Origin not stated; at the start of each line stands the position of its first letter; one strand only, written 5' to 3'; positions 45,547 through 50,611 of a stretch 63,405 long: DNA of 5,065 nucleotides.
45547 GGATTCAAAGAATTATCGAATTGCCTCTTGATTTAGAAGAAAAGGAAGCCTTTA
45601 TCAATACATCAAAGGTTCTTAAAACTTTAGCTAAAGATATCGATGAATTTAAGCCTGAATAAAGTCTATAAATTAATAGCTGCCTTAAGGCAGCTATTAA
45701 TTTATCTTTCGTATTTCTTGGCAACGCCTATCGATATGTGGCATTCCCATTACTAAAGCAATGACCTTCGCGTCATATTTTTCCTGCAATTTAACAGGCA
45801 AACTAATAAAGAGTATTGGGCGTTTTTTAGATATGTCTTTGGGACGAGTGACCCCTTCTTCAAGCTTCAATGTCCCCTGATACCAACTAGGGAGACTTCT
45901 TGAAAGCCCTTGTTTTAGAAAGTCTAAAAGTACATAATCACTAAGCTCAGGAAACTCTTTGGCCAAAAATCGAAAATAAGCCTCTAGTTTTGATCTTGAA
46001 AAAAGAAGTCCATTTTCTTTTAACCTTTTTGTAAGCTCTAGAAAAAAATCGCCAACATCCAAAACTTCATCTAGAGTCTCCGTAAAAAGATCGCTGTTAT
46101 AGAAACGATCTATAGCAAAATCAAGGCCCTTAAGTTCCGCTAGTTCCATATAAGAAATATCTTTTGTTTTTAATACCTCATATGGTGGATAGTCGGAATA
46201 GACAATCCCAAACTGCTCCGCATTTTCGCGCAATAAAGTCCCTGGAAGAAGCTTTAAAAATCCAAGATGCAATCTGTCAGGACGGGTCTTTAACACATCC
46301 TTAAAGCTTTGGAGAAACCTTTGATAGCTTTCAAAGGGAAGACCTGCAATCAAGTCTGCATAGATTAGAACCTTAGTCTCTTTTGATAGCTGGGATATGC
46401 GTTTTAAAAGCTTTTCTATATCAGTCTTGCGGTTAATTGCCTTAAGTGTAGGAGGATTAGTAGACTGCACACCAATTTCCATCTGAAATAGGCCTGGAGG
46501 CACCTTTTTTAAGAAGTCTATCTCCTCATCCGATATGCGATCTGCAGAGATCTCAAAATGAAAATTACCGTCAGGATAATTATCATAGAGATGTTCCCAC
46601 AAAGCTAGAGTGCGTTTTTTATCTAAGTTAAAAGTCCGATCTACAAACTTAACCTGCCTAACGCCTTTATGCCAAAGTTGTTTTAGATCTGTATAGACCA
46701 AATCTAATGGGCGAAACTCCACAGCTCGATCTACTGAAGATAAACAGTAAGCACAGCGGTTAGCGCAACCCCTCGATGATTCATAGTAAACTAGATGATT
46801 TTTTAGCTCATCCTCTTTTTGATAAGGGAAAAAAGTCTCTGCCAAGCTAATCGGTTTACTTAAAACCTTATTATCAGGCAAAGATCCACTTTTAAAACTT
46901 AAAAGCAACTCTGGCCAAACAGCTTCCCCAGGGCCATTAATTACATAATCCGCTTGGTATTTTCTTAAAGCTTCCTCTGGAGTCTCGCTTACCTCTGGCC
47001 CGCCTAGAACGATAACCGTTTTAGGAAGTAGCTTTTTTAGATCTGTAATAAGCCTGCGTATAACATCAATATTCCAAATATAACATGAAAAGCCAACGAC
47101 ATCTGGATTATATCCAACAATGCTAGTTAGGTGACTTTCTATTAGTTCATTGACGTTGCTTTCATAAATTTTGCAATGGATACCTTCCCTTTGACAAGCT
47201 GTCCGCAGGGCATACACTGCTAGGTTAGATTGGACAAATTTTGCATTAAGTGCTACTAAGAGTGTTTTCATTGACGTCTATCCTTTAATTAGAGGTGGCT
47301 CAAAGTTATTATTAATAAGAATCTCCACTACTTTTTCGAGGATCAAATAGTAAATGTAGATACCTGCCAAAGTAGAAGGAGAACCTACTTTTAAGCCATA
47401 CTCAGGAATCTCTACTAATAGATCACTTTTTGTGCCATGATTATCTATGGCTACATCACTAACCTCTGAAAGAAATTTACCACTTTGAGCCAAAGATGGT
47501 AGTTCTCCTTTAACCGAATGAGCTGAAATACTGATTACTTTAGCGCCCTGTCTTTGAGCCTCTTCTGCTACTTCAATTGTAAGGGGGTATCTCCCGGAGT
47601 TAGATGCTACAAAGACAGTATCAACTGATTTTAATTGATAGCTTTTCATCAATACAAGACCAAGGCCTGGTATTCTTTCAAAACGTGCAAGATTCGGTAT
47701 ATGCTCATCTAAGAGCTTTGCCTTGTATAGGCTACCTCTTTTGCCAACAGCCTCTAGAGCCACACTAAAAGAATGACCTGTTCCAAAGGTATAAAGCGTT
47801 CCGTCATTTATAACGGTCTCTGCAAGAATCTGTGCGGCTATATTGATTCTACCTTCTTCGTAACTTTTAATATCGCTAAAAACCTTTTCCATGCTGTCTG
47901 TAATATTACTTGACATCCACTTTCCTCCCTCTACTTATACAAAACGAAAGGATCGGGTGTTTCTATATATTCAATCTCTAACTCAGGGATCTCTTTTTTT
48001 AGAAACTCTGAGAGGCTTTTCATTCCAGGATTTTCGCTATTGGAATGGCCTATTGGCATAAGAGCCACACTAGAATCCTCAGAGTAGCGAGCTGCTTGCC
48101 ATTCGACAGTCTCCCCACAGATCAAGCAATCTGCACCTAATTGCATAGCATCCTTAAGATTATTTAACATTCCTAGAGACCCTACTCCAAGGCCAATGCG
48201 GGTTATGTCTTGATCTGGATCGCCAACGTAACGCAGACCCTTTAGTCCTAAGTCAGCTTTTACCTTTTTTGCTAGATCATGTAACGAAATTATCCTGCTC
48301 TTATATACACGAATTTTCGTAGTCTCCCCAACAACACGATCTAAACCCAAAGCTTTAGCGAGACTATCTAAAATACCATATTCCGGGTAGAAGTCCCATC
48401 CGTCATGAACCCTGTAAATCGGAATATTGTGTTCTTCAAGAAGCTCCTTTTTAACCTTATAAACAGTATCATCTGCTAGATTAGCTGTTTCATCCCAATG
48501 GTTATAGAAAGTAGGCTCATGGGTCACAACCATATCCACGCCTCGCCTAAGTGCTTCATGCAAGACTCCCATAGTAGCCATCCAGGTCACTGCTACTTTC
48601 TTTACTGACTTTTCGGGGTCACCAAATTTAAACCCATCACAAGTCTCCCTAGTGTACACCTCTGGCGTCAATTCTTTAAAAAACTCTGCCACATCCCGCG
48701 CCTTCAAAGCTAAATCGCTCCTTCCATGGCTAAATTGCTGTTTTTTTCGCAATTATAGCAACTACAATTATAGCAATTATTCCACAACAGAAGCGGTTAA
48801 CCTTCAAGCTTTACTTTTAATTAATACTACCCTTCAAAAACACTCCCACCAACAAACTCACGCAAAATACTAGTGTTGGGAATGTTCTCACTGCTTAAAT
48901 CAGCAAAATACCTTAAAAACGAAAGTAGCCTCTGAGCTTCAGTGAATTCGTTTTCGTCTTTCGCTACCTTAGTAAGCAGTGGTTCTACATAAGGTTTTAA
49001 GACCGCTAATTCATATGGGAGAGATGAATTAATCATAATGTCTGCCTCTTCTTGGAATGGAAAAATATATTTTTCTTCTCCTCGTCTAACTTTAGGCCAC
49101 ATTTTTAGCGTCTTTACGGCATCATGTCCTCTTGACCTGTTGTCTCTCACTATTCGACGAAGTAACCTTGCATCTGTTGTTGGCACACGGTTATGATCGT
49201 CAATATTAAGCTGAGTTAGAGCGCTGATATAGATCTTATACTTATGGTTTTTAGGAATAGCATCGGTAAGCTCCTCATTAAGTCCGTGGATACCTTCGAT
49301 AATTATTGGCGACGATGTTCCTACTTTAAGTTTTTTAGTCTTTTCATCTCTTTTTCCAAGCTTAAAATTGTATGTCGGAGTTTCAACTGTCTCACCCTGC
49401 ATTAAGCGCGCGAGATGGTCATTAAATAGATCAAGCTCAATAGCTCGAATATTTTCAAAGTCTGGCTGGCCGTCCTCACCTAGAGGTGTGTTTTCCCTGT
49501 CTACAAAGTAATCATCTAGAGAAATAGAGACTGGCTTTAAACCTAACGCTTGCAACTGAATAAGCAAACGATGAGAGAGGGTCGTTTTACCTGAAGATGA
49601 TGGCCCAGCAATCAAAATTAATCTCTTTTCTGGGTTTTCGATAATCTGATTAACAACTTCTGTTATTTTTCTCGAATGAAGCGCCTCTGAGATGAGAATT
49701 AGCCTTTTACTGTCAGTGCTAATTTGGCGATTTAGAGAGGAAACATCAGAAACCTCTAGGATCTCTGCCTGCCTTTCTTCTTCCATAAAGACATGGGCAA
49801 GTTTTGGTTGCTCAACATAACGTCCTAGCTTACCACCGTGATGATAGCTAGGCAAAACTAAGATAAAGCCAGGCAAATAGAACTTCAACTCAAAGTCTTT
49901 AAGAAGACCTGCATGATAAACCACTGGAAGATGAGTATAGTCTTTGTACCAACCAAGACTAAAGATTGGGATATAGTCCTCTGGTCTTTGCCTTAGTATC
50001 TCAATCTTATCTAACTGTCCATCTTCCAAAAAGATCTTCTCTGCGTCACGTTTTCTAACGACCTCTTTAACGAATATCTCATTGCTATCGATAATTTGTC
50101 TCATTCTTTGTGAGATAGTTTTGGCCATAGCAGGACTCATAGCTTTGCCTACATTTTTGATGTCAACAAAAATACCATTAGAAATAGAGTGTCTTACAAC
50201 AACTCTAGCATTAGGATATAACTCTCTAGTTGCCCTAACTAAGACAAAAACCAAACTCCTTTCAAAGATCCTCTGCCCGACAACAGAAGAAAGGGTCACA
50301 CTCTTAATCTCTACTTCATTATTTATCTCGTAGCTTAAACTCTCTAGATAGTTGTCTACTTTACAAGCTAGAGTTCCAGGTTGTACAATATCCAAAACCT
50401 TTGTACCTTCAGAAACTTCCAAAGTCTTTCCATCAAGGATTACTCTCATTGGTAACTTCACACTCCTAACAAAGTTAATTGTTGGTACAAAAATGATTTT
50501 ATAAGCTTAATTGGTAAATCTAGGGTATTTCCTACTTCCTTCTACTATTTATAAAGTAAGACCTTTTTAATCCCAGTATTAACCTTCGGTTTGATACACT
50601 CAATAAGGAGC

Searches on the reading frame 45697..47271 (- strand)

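Call 69: search_protein_families(library=ncbifam, proteins=[window:45697-47271:-], max_evalue=1e-10)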
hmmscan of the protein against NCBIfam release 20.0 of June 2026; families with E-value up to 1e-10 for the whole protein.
window:45697-47271:- (524 aa): 12 families
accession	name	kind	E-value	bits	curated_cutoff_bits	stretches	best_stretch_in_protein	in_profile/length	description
TIGR04072.2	rSAM_ladder_B12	equivalog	3e-26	92.1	360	1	66-361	81-382/443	lipid biosynthesis B12-binding/radical SAM protein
TIGR04013.1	B12_SAM_MJ_1487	hypoth_equivalog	1.3e-23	83.5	251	1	19-350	13-356/382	TIGR04013 family B12-binding domain/radical SAM domain-containing protein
NF033712.0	B12_rSAM_KedN5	subfamily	3.3e-20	71.9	700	1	51-132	58-140/624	KedN5 family methylcobalamin-dependent radical SAM C-methyltransferase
TIGR04479.1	bcpD_PhpK_rSAM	subfamily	7.2e-18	64.2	600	1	155-357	236-437/504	PhpK family radical SAM P-methyltransferase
TIGR00089.1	TIGR00089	subfamily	1.7e-16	60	251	1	71-336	55-325/429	MiaB/RimO family radical SAM methylthiotransferase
TIGR03975.1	rSAM_ocin_1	subfamily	2.6e-16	59.2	281.85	0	33-132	107-208/606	RiPP maturation radical SAM C-methyltransferase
TIGR03471.1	HpnJ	equivalog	4.3e-15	55.6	577.6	1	156-395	193-433/472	hopanoid biosynthesis associated radical SAM protein HpnJ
NF038361.1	rSAM_Sden_1168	equivalog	7.2e-14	51.2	575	1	159-357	282-479/560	Sden_1168 family B12-binding radical SAM P-methyltransferase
TIGR04295.1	B12_rSAM_oligo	hypoth_equivalog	1.7e-13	50.1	400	0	164-288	204-323/422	TIGR04295 family B12-binding domain-containing radical SAM protein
TIGR02026.1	BchE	equivalog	1.1e-12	47.6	481.35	0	159-365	193-400/497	magnesium-protoporphyrin IX monomethyl ester anaerobic oxidative cyclase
NF040542.1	rSAM_RCCLKC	equivalog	3.2e-11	43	450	1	163-327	183-347/423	arsinothricin biosynthesis radical SAM protein ArsL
TIGR01212.1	TIGR01212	equivalog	7.8e-11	41.6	180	0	244-350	119-226/302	tRNA modification radical SAM protein MnmL/YtqA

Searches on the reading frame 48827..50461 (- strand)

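Call 69: search_protein_families(library=ncbifam, proteins=[window:48827-50461:-], max_evalue=1e-10)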
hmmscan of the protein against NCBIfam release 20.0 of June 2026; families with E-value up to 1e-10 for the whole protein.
window:48827-50461:- (544 aa): 3 families
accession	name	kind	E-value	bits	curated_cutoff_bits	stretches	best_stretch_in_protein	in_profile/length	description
TIGR00235.1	udk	equivalog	1.8e-26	93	220.3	1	277-485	4-193/207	uridine kinase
NF004018.0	PRK05480.1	equivalog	4.3e-26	91.7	180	1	280-487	7-195/210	uridine kinase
NF005655.0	PRK07429.1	subfamily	5e-15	55.5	236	1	281-478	10-184/326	phosphoribulokinase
